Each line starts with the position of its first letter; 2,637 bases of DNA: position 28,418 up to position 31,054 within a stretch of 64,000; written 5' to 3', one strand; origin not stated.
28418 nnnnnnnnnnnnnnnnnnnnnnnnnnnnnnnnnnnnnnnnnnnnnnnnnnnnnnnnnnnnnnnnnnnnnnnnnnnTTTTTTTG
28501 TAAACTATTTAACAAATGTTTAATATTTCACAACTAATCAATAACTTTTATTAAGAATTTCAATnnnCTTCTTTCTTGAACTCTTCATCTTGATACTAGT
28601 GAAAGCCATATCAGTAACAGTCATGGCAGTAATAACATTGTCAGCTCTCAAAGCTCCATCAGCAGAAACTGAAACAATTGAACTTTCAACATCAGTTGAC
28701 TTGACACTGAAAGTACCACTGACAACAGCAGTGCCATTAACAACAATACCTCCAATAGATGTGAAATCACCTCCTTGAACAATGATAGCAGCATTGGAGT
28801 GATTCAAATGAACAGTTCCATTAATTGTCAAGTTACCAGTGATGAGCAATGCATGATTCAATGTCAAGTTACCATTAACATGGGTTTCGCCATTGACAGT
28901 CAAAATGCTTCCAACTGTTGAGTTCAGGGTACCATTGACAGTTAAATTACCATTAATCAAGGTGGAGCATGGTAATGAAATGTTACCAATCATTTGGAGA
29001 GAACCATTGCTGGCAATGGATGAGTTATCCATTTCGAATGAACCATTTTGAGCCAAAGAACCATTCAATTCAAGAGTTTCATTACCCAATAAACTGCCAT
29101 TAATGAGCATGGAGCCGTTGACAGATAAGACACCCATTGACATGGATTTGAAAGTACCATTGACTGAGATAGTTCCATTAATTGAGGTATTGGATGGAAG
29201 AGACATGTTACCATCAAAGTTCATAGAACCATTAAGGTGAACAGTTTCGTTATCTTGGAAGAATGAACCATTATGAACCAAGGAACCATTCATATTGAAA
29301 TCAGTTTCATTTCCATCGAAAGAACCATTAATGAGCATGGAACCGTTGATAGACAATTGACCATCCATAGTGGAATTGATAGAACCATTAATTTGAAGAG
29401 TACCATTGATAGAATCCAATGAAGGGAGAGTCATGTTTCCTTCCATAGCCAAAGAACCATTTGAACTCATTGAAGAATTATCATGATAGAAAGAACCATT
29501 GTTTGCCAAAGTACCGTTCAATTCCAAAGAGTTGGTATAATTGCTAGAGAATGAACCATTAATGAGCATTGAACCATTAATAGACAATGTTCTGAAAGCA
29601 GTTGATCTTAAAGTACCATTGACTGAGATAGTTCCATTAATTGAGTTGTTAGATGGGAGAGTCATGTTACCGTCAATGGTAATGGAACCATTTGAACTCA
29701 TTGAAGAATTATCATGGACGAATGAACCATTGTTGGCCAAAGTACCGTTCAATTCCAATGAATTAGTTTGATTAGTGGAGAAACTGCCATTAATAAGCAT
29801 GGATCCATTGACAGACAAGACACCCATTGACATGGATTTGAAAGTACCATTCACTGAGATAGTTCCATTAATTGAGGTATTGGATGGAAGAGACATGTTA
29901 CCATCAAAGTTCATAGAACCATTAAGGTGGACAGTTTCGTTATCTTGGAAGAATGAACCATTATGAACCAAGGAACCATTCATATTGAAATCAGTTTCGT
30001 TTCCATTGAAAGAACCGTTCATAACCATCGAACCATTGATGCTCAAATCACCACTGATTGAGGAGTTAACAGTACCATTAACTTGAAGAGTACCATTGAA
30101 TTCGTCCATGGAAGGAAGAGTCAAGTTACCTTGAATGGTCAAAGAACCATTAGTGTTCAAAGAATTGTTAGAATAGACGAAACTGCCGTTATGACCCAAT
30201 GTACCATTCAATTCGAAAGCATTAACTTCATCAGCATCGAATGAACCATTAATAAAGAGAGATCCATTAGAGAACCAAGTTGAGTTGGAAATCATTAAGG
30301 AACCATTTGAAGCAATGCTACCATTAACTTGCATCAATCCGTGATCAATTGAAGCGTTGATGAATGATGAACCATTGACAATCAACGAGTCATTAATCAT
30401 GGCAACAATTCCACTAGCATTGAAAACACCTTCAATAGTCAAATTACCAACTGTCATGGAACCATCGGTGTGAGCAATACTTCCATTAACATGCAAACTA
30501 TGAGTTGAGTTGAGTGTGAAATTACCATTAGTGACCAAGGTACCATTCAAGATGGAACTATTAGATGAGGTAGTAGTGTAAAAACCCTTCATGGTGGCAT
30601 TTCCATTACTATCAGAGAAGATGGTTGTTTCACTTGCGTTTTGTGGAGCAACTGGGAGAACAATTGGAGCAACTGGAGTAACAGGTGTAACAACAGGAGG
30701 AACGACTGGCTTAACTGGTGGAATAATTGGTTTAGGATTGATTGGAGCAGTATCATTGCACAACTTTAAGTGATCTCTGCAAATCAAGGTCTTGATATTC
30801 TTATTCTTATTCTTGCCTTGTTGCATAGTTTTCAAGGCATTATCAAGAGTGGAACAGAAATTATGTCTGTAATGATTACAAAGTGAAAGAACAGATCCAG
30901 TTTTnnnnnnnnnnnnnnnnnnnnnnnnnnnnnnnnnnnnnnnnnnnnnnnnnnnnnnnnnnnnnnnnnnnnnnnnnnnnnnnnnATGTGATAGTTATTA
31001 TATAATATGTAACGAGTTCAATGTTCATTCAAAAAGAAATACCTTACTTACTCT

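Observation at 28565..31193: Giant N-glycosylation-sequon array protein with near-identical internal segmental duplications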

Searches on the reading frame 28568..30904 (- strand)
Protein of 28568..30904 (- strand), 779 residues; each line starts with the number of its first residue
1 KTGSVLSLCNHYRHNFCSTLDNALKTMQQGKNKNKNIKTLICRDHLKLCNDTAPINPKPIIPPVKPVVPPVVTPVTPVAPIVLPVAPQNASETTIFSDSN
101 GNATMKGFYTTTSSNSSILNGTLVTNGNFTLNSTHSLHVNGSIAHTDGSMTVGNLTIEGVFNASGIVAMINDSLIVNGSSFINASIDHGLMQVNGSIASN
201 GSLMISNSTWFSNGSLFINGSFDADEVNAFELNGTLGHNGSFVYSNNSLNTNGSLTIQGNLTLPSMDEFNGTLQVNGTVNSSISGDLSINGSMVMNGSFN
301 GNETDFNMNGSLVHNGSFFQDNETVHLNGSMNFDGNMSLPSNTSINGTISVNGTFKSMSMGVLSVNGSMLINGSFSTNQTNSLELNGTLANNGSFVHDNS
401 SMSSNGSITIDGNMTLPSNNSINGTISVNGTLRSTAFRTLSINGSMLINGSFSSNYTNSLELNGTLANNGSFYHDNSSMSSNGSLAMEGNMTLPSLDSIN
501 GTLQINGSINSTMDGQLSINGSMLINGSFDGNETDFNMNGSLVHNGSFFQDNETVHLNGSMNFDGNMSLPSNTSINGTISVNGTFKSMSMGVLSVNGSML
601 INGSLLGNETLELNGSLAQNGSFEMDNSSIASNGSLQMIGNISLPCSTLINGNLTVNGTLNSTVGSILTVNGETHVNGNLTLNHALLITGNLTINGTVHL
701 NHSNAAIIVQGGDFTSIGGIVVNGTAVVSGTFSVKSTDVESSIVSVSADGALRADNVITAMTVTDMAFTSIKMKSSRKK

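Call 32: search_protein_representatives(protein=window:28568-30904:-)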
Query: 779 residues. Proteins with E-value up to 0.001 (for the whole library): 78; up to 1e-10: 7; up to 1e-30: 1. The best 78 are listed.
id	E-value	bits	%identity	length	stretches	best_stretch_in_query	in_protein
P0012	8.6e-139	480.4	75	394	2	151-392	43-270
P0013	3.5e-14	68.6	29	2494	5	200-675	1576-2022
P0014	2.5e-13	65.7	25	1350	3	328-546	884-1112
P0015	7.3e-13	64.2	23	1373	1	329-726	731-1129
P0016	1.7e-12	63.0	27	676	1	328-624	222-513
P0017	1.5e-11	59.8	30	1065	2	288-472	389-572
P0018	6.9e-11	57.7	27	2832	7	262-597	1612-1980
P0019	1.4e-09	53.3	28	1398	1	326-735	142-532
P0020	1.5e-09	53.2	25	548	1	301-595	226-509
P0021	2.4e-09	52.5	24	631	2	403-619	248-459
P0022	2.7e-09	52.4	29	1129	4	543-717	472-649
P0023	4.0e-09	51.8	30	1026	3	353-606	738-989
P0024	6.4e-09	51.2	29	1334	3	627-755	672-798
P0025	6.7e-09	51.1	28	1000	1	256-698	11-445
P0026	2.6e-08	49.1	26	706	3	176-509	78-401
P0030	1.1e-07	47.1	28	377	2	337-477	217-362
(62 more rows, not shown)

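Call 36: find_encoding_contigs(protein=P0012, flank=10000, max_places=4)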
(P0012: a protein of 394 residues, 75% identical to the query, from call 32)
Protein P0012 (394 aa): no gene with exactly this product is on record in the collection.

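Call 45: predict_structure(protein=window:28568-30904:-)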
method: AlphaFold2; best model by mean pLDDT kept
length: 779 residues; sequences in the alignment: 1
mean_pLDDT: 68.0   pTM: 0.56
mean pLDDT of the five models: 68.0, 66.3, 64.8, 63.4, 43.7
residues with pLDDT >= 90: 3; 70-90: 425; 50-70: 219; < 50: 132
segments of 3 or more residues with pLDDT < 50: 1-10, 27-36, 46-94, 106-114, 183-188, 735-750, 754-779
pLDDT, mean of each block of 10 residues (from residue 1): 43 55 49 48 50 33 32 29 29 49 45 55 64 64 65 71 59 68 47 74 67 75 66 74 66 76 67 81 68 82 78 80 76 83 83 78 85 78 84 80 85 78 87 67 84 69 83 70 80 67 82 71 84 79 82 77 83 82 79 85 82 85 74 82 71 83 67 82 76 77 68 68 54 48 41 44 36 37
secondary structure, 60 per line:
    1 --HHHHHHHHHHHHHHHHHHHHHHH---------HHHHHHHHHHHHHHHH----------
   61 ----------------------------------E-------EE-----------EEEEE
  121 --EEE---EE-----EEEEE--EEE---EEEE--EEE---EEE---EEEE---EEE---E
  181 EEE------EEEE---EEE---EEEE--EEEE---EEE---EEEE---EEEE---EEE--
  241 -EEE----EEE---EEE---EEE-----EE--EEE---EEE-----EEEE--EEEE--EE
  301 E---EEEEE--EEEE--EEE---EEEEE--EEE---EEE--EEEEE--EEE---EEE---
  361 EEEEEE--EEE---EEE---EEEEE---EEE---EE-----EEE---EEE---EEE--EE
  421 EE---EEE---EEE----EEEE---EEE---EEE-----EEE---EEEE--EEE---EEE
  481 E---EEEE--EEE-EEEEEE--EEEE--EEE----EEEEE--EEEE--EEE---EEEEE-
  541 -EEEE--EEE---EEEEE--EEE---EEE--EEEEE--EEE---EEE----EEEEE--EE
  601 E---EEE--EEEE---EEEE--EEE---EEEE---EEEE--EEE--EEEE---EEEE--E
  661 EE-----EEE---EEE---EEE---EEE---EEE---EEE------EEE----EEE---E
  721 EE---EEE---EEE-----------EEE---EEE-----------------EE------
elements in order (helices of 4 or more, strands of 3 or more residues): H3-25 H35-50 E116-120 E123-125 E136-140 E143-145 E149-152 E155-157 E161-163 E167-170 E174-176 E180-183 E190-193 E197-199 E203-206 E209-212 E216-218 E222-225 E229-232 E236-238 E242-244 E249-251 E255-257 E261-263 E273-275 E279-281 E287-290 E293-296 E299-301 E305-309 E312-315 E318-320 E324-328 E331-333 E337-339 E342-346 E349-351 E355-357 E361-366 E369-371 E375-377 E381-385 E389-391 E402-404 E408-410 E414-416 E419-422 E426-428 E432-434 E439-442 E446-448 E452-454 E460-462 E466-469 E472-474 E478-481 E485-488 E491-493 E495-500 E503-506 E509-511 E516-520 E523-526 E529-531 E535-539 E542-545 E548-550 E554-558 E561-563 E567-569 E572-576 E579-581 E585-587 E592-596 E599-601 E605-607 E610-613 E617-620 E623-625 E629-632 E636-639 E642-644 E647-650 E654-657 E660-662 E668-670 E674-676 E680-682 E686-688 E692-694 E698-700 E707-709 E714-716 E720-722 E726-728 E732-734 E746-748 E752-754

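Call 48: search_protein_families(library=pfam, proteins=[P0012, P0013, P0014, P0015, P0016, P0017, P0020, P0030], max_evalue=0.01)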
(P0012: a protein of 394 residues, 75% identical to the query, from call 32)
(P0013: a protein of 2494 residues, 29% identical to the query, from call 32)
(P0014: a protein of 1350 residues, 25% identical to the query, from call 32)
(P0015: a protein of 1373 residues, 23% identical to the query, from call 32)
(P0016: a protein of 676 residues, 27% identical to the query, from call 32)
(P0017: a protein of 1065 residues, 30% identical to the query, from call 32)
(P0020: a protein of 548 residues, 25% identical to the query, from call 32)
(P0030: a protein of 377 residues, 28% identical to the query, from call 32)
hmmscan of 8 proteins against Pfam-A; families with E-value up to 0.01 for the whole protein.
P0012 (394 aa): 1 family
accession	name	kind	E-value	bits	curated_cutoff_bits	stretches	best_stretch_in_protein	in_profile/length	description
PF04519.19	Bactofilin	-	2.6e-09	37.6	27.9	1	275-340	8-66/98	Polymer-forming cytoskeletal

P0013 (2494 aa): 3 families
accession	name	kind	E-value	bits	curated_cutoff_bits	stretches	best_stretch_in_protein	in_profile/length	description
PF00041.27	fn3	-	1.7e-10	41.4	25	1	576-647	1-68/84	Fibronectin type III domain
PF18911.6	PKD_4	-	8.8e-06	26.1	27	1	490-564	2-76/85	PKD domain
PF07495.19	Y_Y_Y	-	7e-05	23.1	26.6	0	296-326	23-54/65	Y_Y_Y domain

P0014 (1350 aa): 3 families
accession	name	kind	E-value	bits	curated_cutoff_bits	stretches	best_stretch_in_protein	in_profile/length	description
PF13385.13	Laminin_G_3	-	2.9e-12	47.4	27.6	1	718-862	14-151/151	Concanavalin A-like lectin/glucanases superfamily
PF21937.1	Yop-YscD_ppl_2nd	-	8.2e-06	25.9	27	0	243-263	28-48/67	YscD/CdsD-like Bon-like domain 2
PF15956.11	DUF4760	-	0.0032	18.1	25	0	1040-1067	80-106/141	Domain of unknown function (DUF4760)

P0015 (1373 aa): 0 families

P0016 (676 aa): 0 families

P0017 (1065 aa): 1 family
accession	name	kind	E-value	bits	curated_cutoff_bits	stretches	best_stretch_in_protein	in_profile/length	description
PF24517.2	CBM96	-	2.7e-05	24.5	26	1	202-279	8-88/164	Carbohydrate-binding module family 96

P0020 (548 aa): 0 families

P0030 (377 aa): 1 family
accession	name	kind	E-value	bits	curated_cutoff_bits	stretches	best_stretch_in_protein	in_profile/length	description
PF13385.13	Laminin_G_3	-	1.7e-05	25.4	27.6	1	63-187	20-150/151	Concanavalin A-like lectin/glucanases superfamily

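Call 69: find_homologous_proteins(query=P0012, max_evalue=0.001)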
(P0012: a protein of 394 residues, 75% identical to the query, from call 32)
Query P0012 (394 aa): 1 proteins with E <= 0.001 among 8000 candidates.
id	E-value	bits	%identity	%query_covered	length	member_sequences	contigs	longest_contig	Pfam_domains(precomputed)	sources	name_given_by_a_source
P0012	1.4e-243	826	100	100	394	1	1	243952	PF04519.20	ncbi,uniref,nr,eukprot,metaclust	ncbi:predicted protein [Naegleria gruberi]|uniref:Predicted protein n=1 Tax=Naegleria gruberi TaxID=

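Call 71: fold_search(model_id=the predicted structure, library=pdb)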
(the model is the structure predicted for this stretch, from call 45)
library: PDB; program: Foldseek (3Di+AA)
matches with E <= 10: 27; with E <= 0.001: 0
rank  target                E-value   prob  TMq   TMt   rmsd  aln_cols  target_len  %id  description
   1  7koh_C                5.1e-01  0.15  0.18  0.24  15.6       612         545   12  Crystal structure of antigen 43 from Escherichia coli EDL933 (released 2022-03-09)
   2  2odl                  7.1e-01  0.04  0.09  0.13  16.1       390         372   11  Crystal structure of the HMW1 secretion domain from Haemophilus influenzae (released 2007-08-21)
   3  7koh_B                1.0e+00  0.08  0.17  0.21  18.1       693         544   13  Crystal structure of antigen 43 from Escherichia coli EDL933 (released 2022-03-09)
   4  9mne_B                1.0e+00  0.06  0.17  0.15  16.9       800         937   12  Crystal structure of enteropathogenic Escherichia coli EspC (released 2025-10-29)
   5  3p4g_B                1.1e+00  0.06  0.10  0.18  13.4       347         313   15  X-ray crystal structure of a hyperactive, Ca2+-dependent, beta-helical antifreeze protein from an Antarctic bacterium (released 2011-04-27)
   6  3p4g_C                1.1e+00  0.05  0.09  0.15  14.2       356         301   11  X-ray crystal structure of a hyperactive, Ca2+-dependent, beta-helical antifreeze protein from an Antarctic bacterium (released 2011-04-27)
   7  7koh_A                1.1e+00  0.06  0.14  0.18  21.1       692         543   13  Crystal structure of antigen 43 from Escherichia coli EDL933 (released 2022-03-09)
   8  5j44_A                1.3e+00  0.08  0.20  0.16  15.7       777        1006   12  Crystal structure of the Secreted Extracellular protein A (SepA) from Shigella flexneri (released 2017-04-12)
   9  5uyt_A                1.4e+00  0.01  0.06  0.09  33.1       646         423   12  Crystal structure of ice binding protein from an Antarctic bacterium Flavobacteriaceae (released 2017-10-25)
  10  6ody_A                1.9e+00  0.02  0.11  0.11  21.6       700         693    8  Cryo-EM structure of Helicobacter pylori VacA hexamer (released 2019-09-25)
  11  3p4g_D                2.0e+00  0.04  0.10  0.18  15.1       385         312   13  X-ray crystal structure of a hyperactive, Ca2+-dependent, beta-helical antifreeze protein from an Antarctic bacterium (released 2011-04-27)
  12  7koh_D                2.4e+00  0.04  0.14  0.17  19.3       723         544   13  Crystal structure of antigen 43 from Escherichia coli EDL933 (released 2022-03-09)
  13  7ko9                  2.9e+00  0.02  0.13  0.16  19.8       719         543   12  Crystal structure of antigen 43 from uropathogenic Escherichia coli UTI89 (released 2022-03-09)
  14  1wxr                  3.0e+00  0.02  0.13  0.11  18.6       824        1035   12  Crystal structure of Heme Binding protein, an autotransporter hemoglobine protease from pathogenic Escherichia coli (released 2005-03-01)
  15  7o9q_A                4.0e+00  0.02  0.07  0.13  16.0       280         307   13  Crystal structure of the Awp1 (adhesin-like wall protein 1) A-domain from Candida glabrata (released 2021-12-15)
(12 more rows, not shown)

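Call 75: find_related_loci(query=window:28568-30904:-, collection=metagenome_contigs, flank=5000)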
Query window:28568-30904:- (779 aa) in metagenome_contigs; peptide patterns used: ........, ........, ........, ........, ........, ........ (x = any residue, [..] = any of these).
44 stretches matched a pattern, but none encodes a relative of the query by tblastn (E <= 1e-3).

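Call 77: find_related_loci(query=A2, collection=metagenome_contigs, flank=5000)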
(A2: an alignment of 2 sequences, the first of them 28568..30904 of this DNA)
Query A2 (779 aa) in metagenome_contigs; peptide patterns used: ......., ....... (x = any residue, [..] = any of these).
235 stretches matched a pattern, but none encodes a relative of the query by tblastn (E <= 1e-3).

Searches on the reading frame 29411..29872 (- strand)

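Call 21: search_protein_families(library=pfam, proteins=[window:29411-29872:-], max_evalue=10)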
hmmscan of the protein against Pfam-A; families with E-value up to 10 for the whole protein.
seq(154 aa): 6 families
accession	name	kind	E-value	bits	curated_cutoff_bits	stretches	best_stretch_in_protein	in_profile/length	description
PF04519.19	Bactofilin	-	0.011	16.4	27.9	1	63-108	6-47/98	Polymer-forming cytoskeletal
PF05986.19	ADAMTS_spacer1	-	0.061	14.1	23.6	1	14-47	37-71/115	ADAM-TS Spacer 1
PF08142.18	AARP2CN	-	0.063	13.4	23.8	1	64-94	28-49/73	AARP2CN (NUC121) domain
PF22014.2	DUF6932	-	0.28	12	27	0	22-36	51-65/142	Family of unknown function (DUF6932)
PF24771.2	Ig_CFAP74_1st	-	0.39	11.6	29.2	1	11-85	10-85/97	CFAP74 first Ig-like domain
PF13337.12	BrxL_ATPase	-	0.41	9.8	25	2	124-148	144-168/313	Lon-like protease BrxL-like, ATPase domain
